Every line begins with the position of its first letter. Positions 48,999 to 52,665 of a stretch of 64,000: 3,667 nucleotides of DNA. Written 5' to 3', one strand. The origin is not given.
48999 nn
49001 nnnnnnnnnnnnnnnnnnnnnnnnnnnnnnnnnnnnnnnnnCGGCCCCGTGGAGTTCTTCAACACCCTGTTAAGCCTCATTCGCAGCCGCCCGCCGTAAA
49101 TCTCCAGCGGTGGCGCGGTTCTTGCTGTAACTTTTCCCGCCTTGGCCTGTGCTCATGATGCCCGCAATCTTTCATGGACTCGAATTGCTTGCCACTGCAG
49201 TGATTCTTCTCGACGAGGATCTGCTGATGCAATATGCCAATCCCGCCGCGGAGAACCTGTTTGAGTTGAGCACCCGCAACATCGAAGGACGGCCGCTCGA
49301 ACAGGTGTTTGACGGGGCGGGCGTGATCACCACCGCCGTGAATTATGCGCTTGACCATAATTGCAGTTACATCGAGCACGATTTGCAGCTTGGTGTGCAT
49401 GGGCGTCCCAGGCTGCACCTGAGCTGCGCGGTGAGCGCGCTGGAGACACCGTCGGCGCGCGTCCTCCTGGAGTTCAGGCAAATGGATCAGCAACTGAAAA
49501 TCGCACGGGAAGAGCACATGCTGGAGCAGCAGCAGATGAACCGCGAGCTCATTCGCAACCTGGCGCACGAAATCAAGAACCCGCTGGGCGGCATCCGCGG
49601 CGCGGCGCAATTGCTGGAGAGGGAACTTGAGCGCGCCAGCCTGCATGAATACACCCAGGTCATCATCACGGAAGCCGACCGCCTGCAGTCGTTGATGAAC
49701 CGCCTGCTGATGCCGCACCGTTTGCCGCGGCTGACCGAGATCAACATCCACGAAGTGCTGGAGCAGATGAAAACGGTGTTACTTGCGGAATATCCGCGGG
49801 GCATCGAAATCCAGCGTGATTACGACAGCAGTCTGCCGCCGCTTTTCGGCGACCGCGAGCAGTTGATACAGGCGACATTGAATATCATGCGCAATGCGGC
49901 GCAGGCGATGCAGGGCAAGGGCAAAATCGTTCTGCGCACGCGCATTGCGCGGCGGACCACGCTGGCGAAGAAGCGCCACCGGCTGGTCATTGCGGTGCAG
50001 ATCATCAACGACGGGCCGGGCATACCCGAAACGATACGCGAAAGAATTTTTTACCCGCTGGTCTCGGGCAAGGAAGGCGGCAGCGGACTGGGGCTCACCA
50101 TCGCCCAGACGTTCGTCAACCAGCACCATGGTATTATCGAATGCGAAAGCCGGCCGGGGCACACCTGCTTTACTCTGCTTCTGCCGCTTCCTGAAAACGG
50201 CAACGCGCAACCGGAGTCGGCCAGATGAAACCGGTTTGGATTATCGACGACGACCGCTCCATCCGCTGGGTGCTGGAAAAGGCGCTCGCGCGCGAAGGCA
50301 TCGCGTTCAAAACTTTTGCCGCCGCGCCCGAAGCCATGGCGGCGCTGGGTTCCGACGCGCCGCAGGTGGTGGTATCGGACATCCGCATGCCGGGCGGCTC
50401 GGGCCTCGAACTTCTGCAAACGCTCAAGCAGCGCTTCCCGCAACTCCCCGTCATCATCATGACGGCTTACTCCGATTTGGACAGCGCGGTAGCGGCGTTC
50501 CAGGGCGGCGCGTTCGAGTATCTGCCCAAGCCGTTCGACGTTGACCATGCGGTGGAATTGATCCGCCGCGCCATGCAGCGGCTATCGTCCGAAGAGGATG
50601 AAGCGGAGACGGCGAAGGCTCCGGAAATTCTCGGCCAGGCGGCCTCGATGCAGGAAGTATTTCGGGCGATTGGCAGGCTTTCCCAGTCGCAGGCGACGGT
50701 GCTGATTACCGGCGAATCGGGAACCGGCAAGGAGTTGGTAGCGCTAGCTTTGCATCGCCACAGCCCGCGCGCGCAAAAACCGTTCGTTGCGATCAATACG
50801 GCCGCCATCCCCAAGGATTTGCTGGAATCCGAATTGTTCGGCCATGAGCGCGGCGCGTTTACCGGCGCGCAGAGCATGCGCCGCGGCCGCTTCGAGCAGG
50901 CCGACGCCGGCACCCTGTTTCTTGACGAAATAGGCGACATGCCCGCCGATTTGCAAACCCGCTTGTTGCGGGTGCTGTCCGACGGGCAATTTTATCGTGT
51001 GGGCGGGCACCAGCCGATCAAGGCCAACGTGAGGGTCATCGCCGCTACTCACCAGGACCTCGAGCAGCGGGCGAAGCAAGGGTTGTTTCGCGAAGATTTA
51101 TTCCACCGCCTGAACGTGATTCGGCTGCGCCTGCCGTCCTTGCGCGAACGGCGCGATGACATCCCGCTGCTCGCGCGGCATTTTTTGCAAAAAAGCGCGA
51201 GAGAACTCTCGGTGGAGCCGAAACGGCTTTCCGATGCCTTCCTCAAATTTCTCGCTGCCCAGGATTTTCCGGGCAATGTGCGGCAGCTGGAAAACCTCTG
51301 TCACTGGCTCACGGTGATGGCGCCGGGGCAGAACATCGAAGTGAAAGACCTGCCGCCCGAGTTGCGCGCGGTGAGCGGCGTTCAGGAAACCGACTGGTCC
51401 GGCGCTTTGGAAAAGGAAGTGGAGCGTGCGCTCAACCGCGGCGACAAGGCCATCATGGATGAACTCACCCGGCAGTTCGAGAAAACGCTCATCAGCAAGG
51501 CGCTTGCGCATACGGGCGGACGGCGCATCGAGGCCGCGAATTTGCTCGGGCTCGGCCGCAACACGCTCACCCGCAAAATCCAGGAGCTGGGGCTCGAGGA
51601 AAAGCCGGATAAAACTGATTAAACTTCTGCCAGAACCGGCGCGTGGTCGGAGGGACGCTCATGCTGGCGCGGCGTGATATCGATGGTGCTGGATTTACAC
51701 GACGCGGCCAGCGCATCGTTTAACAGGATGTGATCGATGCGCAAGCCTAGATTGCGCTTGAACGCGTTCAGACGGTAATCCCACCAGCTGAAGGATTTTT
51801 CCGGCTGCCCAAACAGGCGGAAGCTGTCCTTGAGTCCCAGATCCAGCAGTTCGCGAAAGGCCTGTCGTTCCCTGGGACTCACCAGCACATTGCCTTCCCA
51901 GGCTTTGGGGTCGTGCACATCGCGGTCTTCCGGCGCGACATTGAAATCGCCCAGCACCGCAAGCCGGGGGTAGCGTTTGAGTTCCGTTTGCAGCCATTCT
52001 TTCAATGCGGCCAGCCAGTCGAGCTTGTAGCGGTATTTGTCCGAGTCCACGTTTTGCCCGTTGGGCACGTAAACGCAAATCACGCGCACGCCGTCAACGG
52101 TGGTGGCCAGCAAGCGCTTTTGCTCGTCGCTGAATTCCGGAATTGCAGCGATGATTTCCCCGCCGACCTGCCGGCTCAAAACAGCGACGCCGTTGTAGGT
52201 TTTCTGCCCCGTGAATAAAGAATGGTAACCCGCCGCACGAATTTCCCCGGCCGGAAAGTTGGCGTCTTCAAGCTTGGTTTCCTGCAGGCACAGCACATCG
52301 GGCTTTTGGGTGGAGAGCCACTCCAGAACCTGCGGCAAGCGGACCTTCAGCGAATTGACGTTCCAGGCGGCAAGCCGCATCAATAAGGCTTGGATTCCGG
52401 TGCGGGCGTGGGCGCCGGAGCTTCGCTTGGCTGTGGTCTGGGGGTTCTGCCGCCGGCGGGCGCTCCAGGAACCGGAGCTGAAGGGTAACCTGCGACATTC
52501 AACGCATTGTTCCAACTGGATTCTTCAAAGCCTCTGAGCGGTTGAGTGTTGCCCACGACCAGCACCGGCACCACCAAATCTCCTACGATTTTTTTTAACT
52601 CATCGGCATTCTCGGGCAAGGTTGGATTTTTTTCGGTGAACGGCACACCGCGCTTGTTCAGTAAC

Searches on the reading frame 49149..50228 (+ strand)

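Call 58: search_protein_families(library=pfam, proteins=[window:49149-50228:+], max_evalue=0.001)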
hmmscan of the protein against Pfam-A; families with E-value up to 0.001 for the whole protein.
window:49149-50228:+ (359 aa): 4 families
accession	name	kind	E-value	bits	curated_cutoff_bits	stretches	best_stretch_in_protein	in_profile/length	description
PF02518.31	HATPase_c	-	2.9e-18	66.8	26.4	1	234-348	1-110/111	Histidine kinase-, DNA gyrase B-, and HSP90-like ATPase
PF00512.31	HisKA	-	5.4e-16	58.8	26.9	1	131-191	2-62/66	His Kinase A (phospho-acceptor) domain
PF08448.16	PAS_4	-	2.5e-06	28.1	23.1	1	14-101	4-91/110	PAS fold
PF00989.32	PAS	-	2.3e-05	24.8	22.6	1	10-55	6-51/113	PAS fold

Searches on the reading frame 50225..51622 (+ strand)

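Call 59: search_protein_families(library=pfam, proteins=[window:50225-51622:+], max_evalue=0.001)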
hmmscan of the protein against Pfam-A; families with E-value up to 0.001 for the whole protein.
window:50225-51622:+ (465 aa): 8 families
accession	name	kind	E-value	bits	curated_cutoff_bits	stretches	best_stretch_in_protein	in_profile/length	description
PF00158.32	Sigma54_activat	-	5.2e-71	238.2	20.2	1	135-301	1-167/168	Sigma-54 interaction domain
PF25601.1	AAA_lid_14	-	3.8e-27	94.4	27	1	307-384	1-78/87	AAA+ ATPase lid domain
PF00072.30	Response_reg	-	4.7e-27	94.8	30.2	1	4-113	1-110/111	Response regulator receiver domain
PF14532.12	Sigma54_activ_2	-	1.6e-25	90.4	25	1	136-306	1-138/138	Sigma-54 interaction domain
PF02954.25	HTH_8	-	1.2e-13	51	22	1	416-454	3-41/42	Bacterial regulatory protein, Fis family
PF07728.20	AAA_5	-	5.4e-09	36.6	22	1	159-277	2-123/139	AAA domain (dynein-related subfamily)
PF07724.20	AAA_2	-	6.1e-05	23.6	27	1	156-278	3-126/166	AAA domain (Cdc48 subfamily)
PF00004.35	AAA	-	0.00014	22.8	21.2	1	159-291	1-121/131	ATPase family associated with various cellular activities (AAA)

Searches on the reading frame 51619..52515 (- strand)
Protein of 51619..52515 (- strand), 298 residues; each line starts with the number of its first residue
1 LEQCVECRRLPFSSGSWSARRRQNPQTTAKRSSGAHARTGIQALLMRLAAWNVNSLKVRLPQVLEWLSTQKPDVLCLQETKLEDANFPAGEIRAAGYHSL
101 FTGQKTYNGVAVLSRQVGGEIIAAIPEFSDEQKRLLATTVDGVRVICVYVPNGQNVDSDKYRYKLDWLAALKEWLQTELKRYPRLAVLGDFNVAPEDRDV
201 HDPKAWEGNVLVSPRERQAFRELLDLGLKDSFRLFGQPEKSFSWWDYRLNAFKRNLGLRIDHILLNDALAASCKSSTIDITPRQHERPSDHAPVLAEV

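Call 59: search_protein_families(library=pfam, proteins=[window:51619-52515:-], max_evalue=0.001)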
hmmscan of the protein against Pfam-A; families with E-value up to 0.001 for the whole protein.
window:51619-52515:- (298 aa): 1 family
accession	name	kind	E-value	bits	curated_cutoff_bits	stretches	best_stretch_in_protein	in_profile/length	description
PF03372.29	Exo_endo_phos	-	2e-29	103.3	24.5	1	50-291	2-225/225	Endonuclease/Exonuclease/phosphatase family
